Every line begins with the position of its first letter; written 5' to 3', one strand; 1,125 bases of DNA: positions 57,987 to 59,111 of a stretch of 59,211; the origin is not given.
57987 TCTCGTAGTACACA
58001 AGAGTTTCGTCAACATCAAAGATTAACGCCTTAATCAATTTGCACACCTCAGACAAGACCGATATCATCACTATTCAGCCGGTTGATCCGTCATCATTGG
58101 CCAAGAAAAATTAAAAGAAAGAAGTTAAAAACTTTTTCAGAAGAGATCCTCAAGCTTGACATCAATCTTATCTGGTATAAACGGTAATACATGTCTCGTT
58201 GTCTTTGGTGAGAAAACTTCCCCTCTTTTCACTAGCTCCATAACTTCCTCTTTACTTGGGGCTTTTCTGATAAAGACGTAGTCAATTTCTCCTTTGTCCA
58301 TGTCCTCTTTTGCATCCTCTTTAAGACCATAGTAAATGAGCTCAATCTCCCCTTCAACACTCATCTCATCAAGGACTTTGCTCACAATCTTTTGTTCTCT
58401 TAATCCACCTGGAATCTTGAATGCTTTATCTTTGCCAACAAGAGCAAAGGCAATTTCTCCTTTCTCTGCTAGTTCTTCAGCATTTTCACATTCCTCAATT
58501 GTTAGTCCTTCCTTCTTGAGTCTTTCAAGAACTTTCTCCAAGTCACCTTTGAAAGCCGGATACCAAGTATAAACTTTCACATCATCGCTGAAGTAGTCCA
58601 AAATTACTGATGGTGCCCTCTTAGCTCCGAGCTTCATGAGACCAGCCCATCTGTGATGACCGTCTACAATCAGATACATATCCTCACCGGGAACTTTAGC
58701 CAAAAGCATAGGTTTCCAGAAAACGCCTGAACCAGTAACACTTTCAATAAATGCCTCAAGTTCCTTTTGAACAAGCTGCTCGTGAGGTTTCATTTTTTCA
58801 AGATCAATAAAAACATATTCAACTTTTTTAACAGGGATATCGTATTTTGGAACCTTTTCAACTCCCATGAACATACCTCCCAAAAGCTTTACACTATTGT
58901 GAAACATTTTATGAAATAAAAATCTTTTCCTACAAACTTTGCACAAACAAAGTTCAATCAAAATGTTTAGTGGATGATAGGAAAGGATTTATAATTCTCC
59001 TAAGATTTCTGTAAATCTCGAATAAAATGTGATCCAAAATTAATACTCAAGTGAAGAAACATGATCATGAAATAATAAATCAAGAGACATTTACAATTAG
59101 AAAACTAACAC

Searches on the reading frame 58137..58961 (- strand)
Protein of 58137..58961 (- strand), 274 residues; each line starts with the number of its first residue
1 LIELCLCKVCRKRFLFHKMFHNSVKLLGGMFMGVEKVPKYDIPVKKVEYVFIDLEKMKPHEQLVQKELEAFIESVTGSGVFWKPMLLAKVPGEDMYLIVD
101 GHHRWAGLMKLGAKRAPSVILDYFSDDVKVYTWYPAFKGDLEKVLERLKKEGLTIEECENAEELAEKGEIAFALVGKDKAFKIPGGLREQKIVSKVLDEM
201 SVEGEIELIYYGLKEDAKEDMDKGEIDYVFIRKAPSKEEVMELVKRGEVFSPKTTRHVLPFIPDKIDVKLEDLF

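Call 67: search_protein_families(library=pfam, proteins=[window:58137-58961:-], max_evalue=0.001)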
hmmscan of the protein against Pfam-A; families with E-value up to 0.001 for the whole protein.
window:58137-58961:- (274 aa): 2 families
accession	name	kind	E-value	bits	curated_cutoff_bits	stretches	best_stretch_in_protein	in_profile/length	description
PF18231.7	SerK_C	-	6.9e-47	158.6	25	1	132-232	1-105/105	L-serine kinase SerK, C-terminal domain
PF02195.25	ParB_N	-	1.6e-05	25.3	26.3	1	45-123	4-80/95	ParB N-terminal domain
